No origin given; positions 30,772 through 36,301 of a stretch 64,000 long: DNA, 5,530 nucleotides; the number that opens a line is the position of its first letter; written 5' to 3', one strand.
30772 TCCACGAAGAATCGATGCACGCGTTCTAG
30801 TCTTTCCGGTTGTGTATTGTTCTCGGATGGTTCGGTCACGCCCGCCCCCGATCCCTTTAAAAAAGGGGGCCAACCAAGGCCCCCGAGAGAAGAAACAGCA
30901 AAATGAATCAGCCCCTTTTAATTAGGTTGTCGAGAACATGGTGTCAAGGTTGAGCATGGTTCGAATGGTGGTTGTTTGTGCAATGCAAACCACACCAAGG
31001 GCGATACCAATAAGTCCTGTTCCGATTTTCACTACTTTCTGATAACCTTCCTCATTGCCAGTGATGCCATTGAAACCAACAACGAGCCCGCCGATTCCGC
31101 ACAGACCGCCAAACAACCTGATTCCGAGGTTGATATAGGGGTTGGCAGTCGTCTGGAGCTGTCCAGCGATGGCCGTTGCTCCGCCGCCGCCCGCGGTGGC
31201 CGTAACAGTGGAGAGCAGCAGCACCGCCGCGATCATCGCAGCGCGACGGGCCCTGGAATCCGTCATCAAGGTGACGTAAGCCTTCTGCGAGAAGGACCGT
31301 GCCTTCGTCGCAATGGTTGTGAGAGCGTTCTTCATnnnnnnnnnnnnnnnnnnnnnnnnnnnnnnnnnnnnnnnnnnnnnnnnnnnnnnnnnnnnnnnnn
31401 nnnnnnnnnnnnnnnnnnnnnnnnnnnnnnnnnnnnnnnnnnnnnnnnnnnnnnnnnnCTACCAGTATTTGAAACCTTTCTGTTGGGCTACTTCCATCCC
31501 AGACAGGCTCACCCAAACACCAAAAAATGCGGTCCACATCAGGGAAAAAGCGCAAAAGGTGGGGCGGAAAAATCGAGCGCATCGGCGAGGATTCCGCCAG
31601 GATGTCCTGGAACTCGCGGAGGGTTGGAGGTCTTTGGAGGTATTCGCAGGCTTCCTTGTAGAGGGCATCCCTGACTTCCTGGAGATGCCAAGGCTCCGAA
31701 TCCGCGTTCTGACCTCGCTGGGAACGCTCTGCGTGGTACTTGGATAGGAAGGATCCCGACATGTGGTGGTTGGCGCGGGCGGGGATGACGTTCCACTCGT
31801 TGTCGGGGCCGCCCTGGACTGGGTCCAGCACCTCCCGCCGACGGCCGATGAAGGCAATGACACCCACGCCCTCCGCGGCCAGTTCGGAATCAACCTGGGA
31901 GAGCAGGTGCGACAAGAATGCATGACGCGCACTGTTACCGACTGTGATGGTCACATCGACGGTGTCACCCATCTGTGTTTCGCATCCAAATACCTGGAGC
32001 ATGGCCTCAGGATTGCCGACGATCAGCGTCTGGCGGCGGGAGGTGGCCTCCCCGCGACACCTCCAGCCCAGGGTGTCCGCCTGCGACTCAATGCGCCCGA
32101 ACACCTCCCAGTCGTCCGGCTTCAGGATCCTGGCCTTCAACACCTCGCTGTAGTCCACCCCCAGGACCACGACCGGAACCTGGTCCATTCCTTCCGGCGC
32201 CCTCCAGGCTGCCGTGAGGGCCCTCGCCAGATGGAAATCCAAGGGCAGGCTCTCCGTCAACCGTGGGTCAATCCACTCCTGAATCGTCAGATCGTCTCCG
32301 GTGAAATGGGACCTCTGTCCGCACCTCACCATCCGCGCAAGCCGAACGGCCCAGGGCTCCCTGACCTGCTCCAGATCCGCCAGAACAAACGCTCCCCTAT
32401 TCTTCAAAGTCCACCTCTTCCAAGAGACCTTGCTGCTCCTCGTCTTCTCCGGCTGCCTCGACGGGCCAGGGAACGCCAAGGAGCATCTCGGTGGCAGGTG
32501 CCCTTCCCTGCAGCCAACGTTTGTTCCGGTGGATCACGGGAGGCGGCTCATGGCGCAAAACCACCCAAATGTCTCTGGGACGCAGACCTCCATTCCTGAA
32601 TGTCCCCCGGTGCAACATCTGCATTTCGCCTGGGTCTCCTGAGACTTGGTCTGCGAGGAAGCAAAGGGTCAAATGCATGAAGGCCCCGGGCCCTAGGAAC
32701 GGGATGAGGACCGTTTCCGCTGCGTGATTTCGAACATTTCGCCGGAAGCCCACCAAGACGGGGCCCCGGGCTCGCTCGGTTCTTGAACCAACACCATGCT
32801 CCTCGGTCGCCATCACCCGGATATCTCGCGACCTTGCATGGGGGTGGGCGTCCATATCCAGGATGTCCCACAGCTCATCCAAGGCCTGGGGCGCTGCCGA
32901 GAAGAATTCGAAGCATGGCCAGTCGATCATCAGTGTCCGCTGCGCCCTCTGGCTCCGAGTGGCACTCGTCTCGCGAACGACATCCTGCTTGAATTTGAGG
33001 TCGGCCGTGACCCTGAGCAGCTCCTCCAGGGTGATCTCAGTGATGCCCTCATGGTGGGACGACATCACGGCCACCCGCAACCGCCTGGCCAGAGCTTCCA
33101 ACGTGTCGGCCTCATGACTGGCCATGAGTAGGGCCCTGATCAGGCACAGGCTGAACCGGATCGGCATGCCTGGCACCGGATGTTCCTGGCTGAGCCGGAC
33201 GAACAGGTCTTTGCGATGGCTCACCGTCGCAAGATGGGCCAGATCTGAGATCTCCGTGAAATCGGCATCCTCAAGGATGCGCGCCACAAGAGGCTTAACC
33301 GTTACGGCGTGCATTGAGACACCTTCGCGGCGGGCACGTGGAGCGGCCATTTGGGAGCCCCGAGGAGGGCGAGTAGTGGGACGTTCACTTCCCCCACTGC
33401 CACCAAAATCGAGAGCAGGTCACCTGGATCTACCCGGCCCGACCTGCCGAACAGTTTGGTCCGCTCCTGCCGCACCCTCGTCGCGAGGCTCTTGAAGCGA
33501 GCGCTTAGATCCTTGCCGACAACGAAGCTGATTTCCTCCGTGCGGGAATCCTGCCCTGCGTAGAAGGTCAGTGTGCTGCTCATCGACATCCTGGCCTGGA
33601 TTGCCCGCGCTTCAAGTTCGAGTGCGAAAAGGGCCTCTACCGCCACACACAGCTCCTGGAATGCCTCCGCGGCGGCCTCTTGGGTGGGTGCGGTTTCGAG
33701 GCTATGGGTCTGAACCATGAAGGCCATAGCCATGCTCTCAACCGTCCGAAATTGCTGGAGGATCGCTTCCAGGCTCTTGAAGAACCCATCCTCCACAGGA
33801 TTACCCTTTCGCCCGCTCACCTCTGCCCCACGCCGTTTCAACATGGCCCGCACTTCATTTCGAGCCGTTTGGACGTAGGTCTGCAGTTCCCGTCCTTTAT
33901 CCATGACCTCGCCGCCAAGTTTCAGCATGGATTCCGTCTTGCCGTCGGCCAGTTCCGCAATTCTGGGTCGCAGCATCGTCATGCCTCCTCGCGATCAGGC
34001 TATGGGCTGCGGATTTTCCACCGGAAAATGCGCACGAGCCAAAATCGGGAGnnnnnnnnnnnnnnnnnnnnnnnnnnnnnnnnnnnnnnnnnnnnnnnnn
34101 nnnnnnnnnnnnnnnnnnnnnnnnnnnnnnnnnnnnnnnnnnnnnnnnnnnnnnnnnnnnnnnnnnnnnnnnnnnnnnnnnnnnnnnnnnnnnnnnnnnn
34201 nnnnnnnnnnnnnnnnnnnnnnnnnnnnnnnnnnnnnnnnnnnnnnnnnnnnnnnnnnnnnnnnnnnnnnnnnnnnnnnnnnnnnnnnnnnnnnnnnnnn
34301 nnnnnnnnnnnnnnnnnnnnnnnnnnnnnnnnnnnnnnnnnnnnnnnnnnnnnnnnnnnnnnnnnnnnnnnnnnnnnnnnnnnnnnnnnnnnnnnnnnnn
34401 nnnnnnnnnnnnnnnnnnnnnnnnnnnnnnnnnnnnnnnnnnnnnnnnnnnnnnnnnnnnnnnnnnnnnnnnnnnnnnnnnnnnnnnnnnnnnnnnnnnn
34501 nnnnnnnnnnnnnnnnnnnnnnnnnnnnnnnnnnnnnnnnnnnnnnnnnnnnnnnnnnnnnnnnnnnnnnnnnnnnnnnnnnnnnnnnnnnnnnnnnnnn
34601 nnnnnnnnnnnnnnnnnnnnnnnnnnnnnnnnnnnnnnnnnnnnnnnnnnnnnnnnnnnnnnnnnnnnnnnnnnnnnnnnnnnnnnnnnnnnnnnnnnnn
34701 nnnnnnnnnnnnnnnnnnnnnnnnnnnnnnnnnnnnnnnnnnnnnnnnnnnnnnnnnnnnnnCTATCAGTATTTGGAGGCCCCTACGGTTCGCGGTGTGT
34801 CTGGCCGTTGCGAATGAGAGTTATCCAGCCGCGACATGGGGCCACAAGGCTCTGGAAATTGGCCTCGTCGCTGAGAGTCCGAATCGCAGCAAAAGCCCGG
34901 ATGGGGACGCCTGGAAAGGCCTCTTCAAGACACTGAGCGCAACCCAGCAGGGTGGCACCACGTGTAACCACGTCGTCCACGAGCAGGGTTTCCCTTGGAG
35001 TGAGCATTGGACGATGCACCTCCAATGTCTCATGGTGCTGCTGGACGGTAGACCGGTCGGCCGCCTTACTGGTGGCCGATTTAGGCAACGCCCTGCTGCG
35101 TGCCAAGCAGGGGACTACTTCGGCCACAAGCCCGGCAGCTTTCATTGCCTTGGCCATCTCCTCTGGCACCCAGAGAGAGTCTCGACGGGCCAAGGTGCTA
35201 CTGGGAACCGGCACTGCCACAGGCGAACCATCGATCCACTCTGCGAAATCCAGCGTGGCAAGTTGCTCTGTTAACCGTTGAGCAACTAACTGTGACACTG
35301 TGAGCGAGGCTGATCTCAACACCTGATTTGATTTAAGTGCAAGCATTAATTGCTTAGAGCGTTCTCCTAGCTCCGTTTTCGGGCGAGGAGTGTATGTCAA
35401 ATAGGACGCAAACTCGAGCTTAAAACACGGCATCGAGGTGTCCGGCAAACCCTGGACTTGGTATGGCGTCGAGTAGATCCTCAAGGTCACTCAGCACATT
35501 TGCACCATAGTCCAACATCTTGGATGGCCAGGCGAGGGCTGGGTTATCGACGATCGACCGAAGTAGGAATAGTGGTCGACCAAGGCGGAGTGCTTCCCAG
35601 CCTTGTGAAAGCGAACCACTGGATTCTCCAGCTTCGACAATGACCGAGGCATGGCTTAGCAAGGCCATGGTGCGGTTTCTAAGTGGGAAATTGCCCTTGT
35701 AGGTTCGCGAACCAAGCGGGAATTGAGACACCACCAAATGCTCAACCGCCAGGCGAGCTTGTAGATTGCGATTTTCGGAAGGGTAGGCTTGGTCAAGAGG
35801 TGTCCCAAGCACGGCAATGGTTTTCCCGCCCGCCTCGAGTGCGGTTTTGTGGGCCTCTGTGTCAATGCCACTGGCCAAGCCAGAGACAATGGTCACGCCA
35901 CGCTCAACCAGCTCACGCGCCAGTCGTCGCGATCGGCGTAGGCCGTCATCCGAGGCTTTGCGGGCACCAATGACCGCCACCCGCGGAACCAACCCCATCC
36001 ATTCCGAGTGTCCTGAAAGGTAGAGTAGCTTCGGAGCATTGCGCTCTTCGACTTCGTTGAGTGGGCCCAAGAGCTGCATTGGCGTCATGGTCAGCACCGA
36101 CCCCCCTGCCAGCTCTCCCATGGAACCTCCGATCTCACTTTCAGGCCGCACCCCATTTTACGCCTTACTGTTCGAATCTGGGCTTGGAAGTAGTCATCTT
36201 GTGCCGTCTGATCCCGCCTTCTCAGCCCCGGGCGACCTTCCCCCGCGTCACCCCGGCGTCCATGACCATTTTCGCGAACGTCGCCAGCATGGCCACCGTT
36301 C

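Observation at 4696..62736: A 13-nt motif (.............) marks essentially every transcription unit of the element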

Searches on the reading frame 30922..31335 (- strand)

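Call 8: search_protein_families(library=pfam, proteins=[window:30922-31335:-], max_evalue=0.01)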
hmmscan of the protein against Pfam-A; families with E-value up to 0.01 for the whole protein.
window:30922-31335:- (137 aa): 1 family
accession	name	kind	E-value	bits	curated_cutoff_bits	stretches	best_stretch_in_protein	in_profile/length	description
PF11188.13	DUF2975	-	0.0093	16.3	27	0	94-136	11-53/130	Protein of unknown function (DUF2975)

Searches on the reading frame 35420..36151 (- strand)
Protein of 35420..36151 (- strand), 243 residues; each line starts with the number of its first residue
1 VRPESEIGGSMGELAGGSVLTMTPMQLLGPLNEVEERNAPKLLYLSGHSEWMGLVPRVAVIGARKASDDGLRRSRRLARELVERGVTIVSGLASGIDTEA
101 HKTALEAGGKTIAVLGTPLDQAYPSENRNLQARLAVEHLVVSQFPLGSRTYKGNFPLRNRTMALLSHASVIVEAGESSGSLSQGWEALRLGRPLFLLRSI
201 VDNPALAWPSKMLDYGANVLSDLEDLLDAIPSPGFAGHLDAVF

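Call 20: search_protein_families(library=pfam, proteins=[window:35420-36151:-], max_evalue=0.01)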
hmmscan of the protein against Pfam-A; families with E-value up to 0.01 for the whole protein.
window:35420-36151:- (243 aa): 2 families
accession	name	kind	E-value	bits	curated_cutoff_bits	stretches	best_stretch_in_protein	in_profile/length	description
PF02481.21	DNA_processg_A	-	2.7e-53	180.8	29.6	1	37-220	25-210/212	DNA recombination-mediator protein A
PF18306.6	LDcluster4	-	6.3e-08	32.8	26.3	1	57-200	3-126/151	SLOG cluster4 family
